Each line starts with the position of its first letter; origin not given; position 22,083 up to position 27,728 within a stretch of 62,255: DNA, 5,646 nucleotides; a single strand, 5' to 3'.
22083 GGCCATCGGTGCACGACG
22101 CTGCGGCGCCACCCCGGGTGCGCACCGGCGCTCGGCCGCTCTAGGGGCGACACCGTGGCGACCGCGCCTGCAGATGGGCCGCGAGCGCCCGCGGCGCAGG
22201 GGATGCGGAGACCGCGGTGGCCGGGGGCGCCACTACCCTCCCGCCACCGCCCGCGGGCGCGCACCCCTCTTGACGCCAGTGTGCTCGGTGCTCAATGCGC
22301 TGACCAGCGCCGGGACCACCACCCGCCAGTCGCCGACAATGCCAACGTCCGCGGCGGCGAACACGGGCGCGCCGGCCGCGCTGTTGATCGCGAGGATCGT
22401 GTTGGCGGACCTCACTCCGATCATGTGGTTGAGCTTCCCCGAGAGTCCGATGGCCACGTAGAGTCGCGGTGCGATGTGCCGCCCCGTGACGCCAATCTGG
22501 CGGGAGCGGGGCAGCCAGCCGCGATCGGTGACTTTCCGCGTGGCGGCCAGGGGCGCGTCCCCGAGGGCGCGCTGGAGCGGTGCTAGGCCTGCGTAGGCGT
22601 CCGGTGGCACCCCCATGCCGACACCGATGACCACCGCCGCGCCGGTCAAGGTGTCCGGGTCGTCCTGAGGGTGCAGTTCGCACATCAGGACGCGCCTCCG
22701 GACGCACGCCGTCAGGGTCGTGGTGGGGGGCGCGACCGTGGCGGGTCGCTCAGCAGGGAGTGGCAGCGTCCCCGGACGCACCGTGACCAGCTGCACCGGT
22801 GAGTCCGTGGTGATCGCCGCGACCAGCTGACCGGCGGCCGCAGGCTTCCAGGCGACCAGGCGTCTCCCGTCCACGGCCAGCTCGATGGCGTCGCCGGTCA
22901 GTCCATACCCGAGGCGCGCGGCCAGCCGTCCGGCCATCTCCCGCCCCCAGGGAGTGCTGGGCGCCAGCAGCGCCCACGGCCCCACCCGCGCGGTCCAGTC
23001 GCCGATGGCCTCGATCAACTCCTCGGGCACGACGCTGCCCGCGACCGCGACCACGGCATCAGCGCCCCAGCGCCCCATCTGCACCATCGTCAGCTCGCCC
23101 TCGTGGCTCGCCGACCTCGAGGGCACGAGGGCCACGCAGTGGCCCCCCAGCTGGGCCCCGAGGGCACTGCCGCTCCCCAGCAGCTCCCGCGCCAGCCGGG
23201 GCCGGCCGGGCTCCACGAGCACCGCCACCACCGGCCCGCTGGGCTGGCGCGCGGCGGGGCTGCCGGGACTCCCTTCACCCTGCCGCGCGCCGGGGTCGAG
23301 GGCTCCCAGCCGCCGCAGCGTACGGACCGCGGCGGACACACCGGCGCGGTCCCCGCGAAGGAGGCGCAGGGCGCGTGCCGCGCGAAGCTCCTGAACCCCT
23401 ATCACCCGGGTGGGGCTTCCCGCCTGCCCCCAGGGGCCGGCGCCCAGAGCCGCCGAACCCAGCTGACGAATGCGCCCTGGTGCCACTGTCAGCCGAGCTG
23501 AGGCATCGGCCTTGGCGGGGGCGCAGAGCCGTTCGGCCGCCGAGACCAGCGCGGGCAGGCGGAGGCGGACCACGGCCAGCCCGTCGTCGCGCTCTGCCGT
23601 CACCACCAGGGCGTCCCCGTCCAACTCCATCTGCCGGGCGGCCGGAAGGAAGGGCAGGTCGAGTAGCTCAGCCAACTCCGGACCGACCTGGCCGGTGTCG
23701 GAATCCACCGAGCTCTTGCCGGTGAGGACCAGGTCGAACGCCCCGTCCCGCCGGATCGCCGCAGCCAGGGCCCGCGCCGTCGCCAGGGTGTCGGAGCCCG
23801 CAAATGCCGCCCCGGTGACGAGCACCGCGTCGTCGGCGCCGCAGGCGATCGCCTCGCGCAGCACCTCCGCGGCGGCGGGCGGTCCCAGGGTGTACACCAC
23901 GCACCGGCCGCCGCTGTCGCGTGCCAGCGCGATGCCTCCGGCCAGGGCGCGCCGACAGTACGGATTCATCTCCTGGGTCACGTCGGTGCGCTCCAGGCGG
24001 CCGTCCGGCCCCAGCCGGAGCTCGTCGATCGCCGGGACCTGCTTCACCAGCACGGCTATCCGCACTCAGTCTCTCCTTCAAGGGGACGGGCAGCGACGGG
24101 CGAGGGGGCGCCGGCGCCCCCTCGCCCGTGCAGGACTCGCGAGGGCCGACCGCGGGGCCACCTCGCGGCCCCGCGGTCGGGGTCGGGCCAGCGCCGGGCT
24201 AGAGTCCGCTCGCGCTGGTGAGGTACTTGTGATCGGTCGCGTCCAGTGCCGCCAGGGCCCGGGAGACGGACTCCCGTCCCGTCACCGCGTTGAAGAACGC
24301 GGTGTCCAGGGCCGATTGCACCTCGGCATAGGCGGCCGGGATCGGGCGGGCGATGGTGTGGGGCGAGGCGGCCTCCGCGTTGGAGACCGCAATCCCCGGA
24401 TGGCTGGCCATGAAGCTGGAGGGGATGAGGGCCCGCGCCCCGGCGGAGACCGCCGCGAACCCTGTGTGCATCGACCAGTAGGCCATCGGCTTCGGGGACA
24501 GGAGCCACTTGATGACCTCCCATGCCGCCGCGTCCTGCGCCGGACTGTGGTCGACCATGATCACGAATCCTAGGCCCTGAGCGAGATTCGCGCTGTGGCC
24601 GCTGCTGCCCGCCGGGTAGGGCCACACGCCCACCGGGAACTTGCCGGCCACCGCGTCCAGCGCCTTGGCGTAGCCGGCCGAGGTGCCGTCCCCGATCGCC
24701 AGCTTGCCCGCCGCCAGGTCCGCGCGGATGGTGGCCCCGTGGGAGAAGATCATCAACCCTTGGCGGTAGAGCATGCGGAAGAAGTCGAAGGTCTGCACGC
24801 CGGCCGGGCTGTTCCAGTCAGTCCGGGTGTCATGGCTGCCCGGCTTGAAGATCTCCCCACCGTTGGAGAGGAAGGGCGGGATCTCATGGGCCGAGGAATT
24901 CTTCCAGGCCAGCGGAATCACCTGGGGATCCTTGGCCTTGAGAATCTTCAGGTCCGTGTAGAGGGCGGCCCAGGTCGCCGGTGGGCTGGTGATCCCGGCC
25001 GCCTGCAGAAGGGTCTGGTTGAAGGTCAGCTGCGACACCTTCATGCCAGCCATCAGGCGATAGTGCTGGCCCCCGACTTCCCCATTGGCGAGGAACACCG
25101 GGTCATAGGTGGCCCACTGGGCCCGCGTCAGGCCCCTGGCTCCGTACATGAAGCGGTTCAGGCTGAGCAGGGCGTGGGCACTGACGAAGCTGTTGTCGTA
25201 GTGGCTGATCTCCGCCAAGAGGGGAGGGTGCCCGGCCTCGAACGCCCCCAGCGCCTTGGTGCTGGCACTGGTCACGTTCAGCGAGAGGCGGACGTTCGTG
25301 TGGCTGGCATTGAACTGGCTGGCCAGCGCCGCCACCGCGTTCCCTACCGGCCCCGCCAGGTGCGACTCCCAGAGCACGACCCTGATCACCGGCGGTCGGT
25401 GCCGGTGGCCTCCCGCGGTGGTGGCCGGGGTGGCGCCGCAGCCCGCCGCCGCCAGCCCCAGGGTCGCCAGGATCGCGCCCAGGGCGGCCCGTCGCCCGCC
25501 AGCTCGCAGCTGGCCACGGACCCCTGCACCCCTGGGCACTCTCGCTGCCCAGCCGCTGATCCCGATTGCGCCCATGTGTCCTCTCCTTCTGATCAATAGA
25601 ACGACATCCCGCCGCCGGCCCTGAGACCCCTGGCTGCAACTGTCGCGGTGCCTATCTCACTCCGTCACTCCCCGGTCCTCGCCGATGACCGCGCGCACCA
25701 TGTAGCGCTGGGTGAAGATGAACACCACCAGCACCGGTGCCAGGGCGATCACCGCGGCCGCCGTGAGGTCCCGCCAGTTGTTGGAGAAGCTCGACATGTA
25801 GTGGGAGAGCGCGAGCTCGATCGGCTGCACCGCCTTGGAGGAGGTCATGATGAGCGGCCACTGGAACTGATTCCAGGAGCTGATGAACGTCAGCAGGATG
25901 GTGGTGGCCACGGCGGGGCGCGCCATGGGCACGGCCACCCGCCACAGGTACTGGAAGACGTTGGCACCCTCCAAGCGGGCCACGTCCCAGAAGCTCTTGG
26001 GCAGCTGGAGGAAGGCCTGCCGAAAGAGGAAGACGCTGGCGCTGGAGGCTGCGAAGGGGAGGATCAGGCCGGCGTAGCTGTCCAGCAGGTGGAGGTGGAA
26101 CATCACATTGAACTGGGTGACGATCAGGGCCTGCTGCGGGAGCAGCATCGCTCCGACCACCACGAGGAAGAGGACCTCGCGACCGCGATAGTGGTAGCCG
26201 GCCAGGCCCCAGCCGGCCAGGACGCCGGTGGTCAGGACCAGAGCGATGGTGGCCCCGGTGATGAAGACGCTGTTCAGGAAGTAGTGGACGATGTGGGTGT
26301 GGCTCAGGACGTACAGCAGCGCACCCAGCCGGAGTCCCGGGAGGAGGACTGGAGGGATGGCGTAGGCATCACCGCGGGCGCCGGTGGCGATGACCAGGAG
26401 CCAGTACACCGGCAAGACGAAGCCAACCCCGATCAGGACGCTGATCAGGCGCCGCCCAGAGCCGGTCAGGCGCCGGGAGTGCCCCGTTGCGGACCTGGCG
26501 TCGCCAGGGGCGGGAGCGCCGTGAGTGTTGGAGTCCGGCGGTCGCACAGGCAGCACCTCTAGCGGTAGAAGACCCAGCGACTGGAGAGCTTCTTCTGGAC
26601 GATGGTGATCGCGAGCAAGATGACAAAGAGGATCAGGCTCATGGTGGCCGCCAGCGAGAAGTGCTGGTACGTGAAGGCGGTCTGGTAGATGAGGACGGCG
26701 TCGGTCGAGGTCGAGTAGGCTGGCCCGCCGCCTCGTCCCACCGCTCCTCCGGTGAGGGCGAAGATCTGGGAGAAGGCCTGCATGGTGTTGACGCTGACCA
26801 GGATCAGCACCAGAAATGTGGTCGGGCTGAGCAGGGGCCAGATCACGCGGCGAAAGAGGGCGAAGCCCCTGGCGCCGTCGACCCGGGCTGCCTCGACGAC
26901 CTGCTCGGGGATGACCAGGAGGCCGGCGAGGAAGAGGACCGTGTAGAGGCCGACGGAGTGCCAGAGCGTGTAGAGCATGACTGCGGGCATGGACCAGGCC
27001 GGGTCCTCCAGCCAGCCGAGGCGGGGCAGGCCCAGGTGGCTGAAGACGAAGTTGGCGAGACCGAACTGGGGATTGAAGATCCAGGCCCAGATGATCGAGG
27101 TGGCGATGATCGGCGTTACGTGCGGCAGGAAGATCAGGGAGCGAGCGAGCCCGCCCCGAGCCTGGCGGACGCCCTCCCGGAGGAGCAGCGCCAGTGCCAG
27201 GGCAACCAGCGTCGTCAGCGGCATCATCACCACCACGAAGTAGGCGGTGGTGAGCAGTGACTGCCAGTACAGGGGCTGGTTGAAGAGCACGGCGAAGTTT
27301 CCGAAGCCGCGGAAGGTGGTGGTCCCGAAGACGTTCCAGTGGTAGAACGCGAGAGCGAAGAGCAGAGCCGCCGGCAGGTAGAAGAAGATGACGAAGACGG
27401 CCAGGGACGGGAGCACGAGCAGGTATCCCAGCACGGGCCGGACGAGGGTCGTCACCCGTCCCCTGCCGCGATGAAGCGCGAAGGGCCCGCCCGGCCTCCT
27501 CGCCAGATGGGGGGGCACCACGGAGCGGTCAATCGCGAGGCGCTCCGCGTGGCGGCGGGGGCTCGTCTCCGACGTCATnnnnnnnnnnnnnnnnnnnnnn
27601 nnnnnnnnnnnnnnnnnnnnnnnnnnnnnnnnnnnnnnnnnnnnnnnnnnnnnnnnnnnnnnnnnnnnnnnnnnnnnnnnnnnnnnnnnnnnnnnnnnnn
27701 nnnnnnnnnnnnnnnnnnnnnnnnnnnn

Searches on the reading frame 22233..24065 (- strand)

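Call 34: search_protein_families(library=pfam, proteins=[window:22233-24065:-])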
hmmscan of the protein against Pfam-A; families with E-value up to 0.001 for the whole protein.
window:22233-24065:- (610 aa): 2 families
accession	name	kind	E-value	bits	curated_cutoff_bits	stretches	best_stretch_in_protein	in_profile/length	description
PF01012.27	ETF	-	9.3e-49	166.1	26.7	2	24-193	4-172/181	Electron transfer flavoprotein domain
PF00766.25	ETF_alpha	-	1.1e-19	70.6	27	1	473-552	2-81/81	Electron transfer flavoprotein FAD-binding domain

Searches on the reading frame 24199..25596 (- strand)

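Call 34: search_protein_families(library=pfam, proteins=[window:24199-25596:-])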
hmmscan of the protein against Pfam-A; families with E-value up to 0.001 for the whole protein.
window:24199-25596:- (465 aa): 2 families
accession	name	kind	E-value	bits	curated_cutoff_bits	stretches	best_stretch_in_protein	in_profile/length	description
PF13416.11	SBP_bac_8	-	1.5e-20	74.6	27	1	90-393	1-268/279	Bacterial extracellular solute-binding protein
PF01547.30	SBP_bac_1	-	7.1e-18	66.1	26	1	87-370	9-305/307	Bacterial extracellular solute-binding protein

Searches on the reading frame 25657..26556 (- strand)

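Call 34: search_protein_families(library=pfam, proteins=[window:25657-26556:-])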
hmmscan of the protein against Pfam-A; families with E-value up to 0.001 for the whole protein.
window:25657-26556:- (299 aa): 1 family
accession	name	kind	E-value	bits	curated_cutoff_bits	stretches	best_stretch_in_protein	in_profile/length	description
PF00528.27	BPD_transp_1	-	2.3e-14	54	26.4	1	111-290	1-182/184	Binding-protein-dependent transport system inner membrane component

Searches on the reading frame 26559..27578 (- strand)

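Call 34: search_protein_families(library=pfam, proteins=[window:26559-27578:-])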
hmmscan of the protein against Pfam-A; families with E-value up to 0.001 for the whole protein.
window:26559-27578:- (339 aa): 1 family
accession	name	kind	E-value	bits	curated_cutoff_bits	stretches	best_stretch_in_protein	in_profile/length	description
PF00528.27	BPD_transp_1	-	5.6e-14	52.7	26.4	1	137-334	12-181/184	Binding-protein-dependent transport system inner membrane component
